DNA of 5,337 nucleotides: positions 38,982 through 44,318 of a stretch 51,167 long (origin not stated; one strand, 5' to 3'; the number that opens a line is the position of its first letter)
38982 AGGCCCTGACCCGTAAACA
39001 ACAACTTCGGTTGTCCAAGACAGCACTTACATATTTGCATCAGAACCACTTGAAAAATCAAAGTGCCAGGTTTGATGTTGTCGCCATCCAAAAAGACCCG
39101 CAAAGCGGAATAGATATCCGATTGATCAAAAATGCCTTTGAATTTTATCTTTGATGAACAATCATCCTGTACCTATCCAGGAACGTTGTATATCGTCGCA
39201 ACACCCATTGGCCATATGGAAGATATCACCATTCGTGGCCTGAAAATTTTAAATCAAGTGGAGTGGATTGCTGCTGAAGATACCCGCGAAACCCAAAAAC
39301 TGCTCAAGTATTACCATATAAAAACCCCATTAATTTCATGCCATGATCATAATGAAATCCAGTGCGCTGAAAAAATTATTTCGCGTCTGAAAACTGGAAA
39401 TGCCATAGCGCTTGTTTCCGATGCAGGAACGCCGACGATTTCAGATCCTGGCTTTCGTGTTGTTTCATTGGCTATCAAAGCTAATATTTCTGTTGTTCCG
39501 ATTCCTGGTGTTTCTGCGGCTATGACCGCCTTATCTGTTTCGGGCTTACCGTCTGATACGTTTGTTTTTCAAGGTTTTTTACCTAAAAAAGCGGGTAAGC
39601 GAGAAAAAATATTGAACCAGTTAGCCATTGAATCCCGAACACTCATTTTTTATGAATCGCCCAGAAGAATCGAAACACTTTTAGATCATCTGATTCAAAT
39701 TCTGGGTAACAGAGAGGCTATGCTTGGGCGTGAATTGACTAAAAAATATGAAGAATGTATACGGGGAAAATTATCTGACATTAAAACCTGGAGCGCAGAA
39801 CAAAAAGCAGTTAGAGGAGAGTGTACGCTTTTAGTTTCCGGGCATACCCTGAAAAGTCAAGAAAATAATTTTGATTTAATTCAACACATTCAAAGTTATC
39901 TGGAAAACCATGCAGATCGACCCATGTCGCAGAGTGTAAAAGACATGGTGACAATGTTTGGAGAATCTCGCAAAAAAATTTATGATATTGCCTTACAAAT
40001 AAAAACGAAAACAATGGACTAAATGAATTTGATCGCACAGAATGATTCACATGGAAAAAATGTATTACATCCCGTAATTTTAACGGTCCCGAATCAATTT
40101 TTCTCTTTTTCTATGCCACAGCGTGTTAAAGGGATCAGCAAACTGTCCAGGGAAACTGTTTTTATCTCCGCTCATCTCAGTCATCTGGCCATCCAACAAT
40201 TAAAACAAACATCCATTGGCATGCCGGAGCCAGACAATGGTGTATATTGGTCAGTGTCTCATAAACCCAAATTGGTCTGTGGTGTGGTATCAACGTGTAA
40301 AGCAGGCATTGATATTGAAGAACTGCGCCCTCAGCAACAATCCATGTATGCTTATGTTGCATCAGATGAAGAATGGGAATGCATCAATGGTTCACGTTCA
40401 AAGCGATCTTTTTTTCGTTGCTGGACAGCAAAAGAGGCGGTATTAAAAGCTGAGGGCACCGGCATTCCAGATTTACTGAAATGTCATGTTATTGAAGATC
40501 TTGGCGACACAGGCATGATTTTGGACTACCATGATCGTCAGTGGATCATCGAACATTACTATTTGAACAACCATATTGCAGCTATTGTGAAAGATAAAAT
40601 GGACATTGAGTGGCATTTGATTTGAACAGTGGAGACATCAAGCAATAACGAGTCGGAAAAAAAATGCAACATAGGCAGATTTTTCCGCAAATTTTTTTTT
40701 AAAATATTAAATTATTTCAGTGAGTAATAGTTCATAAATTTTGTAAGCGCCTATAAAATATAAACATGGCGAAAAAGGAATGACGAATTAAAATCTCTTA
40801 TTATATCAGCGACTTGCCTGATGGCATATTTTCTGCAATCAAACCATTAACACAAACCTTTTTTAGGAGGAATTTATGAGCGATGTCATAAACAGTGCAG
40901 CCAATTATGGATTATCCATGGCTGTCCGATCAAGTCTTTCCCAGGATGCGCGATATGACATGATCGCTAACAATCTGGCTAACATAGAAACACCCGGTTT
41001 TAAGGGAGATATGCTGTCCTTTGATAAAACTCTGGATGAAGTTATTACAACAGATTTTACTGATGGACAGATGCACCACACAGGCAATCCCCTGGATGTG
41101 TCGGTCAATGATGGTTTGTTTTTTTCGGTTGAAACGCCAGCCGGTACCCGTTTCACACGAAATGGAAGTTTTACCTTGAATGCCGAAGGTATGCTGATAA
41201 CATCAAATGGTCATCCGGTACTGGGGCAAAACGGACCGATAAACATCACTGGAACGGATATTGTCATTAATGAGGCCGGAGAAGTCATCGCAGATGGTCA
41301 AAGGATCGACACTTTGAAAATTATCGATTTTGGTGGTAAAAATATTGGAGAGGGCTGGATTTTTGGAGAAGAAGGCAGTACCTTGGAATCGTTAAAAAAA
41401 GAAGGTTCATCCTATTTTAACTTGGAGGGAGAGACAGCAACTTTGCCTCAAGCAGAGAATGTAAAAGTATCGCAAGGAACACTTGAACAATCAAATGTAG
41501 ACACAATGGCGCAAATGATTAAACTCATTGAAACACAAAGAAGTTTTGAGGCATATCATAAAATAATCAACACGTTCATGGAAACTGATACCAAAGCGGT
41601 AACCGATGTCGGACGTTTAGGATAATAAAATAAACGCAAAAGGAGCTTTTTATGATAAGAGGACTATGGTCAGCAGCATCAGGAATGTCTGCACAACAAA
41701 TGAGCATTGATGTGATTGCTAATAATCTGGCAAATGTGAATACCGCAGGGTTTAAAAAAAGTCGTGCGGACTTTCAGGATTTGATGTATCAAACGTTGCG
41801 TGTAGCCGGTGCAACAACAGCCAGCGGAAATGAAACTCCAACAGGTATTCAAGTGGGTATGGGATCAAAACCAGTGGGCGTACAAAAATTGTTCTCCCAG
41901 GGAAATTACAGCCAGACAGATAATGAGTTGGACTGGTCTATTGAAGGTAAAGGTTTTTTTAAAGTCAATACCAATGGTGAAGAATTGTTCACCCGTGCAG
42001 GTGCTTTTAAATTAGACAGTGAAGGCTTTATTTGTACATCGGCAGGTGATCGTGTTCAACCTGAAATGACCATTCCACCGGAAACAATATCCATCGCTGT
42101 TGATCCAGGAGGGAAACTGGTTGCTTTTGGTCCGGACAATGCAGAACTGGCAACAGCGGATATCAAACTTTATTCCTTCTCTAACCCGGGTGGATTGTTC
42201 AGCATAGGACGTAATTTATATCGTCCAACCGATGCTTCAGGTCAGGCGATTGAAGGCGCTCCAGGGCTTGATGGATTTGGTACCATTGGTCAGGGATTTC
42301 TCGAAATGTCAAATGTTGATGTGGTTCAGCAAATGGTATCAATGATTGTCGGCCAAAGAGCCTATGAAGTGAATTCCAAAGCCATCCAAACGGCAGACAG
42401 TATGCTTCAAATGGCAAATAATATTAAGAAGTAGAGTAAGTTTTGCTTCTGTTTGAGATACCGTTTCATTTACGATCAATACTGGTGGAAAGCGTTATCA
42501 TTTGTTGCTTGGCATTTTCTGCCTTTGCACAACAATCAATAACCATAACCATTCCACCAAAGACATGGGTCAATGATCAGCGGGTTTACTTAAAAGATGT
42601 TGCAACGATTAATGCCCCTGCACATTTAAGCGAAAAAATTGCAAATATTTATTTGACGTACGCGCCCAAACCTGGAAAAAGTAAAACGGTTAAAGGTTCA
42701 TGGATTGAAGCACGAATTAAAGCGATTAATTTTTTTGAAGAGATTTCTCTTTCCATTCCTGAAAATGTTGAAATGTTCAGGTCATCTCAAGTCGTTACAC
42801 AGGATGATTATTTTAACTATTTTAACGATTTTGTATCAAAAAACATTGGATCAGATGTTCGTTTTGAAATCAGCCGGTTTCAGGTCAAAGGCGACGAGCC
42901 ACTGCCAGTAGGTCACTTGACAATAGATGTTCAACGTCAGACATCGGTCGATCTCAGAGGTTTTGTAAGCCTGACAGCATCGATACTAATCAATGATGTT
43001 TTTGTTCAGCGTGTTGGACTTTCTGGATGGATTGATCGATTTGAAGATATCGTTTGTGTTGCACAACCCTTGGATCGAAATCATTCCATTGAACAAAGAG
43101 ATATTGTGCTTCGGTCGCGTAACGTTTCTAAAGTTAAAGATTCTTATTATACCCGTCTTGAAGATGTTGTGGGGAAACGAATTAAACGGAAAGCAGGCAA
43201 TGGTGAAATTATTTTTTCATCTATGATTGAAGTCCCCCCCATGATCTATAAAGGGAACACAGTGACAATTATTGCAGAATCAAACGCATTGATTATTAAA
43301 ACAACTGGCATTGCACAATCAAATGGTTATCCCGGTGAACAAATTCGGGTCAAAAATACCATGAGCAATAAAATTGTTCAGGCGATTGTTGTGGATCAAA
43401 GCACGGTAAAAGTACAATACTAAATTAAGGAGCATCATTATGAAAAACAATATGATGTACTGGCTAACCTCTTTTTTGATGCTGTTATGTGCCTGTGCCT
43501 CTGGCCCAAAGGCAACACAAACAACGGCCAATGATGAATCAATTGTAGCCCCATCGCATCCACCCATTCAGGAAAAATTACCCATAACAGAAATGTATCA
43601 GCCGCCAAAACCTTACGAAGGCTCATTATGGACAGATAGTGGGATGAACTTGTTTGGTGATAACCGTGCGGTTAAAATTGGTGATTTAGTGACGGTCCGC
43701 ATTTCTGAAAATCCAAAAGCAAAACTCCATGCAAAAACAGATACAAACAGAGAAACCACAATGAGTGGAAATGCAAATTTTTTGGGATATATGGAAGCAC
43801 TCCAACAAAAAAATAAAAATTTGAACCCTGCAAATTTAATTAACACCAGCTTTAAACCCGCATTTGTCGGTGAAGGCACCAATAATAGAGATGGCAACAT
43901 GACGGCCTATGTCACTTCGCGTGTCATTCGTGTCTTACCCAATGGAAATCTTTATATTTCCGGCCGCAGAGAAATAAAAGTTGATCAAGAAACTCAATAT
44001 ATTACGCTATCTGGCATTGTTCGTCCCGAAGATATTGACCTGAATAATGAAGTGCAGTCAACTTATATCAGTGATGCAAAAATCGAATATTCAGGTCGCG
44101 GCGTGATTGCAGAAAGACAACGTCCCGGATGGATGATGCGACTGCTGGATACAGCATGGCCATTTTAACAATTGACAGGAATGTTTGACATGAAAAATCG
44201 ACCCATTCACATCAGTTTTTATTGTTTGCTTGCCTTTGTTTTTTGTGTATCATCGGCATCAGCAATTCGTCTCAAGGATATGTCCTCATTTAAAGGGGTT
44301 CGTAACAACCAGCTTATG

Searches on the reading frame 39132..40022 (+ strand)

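Call 61: search_protein_families(library=pfam, proteins=[window:39132-40022:+], max_evalue=0.0001)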
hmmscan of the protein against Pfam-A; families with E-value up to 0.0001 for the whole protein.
window:39132-40022:+ (296 aa): 1 family
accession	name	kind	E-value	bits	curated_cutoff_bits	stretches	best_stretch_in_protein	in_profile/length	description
PF00590.25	TP_methylase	-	7.3e-33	114.7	27.8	1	18-217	1-211/212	Tetrapyrrole (Corrin/Porphyrin) Methylases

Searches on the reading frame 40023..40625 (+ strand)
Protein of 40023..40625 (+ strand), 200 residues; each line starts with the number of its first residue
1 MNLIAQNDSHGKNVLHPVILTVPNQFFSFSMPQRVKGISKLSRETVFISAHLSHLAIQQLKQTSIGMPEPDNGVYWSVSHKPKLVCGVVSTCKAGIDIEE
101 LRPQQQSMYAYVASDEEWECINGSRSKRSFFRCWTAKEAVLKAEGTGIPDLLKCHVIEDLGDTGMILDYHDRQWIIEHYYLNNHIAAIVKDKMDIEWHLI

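Call 62: search_protein_families(library=pfam, proteins=[window:40023-40625:+], max_evalue=0.0001)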
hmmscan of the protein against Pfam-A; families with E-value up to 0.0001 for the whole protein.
window:40023-40625:+ (200 aa): 1 family
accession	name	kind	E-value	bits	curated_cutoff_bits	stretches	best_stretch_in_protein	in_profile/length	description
PF01648.25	ACPS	-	3.6e-15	56.4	25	1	95-188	3-110/111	4'-phosphopantetheinyl transferase superfamily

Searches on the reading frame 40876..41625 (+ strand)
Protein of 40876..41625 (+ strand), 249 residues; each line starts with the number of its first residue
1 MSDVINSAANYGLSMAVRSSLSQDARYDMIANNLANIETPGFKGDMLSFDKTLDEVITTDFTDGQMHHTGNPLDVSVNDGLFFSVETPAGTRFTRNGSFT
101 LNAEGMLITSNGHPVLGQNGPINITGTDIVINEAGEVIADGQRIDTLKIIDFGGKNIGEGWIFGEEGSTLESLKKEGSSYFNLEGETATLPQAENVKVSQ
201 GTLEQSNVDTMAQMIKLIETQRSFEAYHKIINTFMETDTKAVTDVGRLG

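Call 62: search_protein_families(library=pfam, proteins=[window:40876-41625:+], max_evalue=0.0001)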
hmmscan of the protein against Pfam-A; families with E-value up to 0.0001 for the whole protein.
window:40876-41625:+ (249 aa): 3 families
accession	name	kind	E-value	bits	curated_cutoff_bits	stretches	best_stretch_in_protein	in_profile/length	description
PF06429.18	Flg_bbr_C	-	1.8e-12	47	23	1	200-238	2-40/46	Flagellar basal body rod FlgEFG protein C-terminal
PF22692.1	LlgE_F_G_D1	-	1.3e-11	44.9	27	1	82-139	7-64/64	Flagellar hook protein FlgE/F/G D1 domain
PF00460.25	Flg_bb_rod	-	2.1e-06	28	20.7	1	23-43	11-31/31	Flagella basal body rod protein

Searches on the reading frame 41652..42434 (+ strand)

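Call 62: search_protein_families(library=pfam, proteins=[window:41652-42434:+], max_evalue=0.0001)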
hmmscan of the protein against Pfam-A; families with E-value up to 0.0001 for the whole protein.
window:41652-42434:+ (260 aa): 3 families
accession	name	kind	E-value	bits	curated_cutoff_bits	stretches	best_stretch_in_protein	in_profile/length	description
PF06429.18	Flg_bbr_C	-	2.5e-20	72.2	23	1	214-258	2-46/46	Flagellar basal body rod FlgEFG protein C-terminal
PF22692.1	LlgE_F_G_D1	-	8.5e-19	67.9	27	1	97-156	2-62/64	Flagellar hook protein FlgE/F/G D1 domain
PF00460.25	Flg_bb_rod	-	1.5e-11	44.4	20.7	1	7-35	3-31/31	Flagella basal body rod protein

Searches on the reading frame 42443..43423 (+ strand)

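Call 62: search_protein_families(library=pfam, proteins=[window:42443-43423:+], max_evalue=0.0001)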
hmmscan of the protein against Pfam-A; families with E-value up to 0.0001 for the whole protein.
window:42443-43423:+ (326 aa): 1 family
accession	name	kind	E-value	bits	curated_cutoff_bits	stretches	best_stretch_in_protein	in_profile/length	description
PF13144.11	ChapFlgA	-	3e-33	114.9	23.8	1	202-324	2-122/122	Chaperone for flagella basal body P-ring formation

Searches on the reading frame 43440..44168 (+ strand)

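Call 62: search_protein_families(library=pfam, proteins=[window:43440-44168:+], max_evalue=0.0001)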
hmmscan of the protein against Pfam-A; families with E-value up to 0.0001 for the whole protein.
window:43440-44168:+ (242 aa): 1 family
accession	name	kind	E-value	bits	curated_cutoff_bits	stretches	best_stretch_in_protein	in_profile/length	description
PF02107.21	FlgH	-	1.6e-58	197.6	27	1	59-241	3-172/172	Flagellar L-ring protein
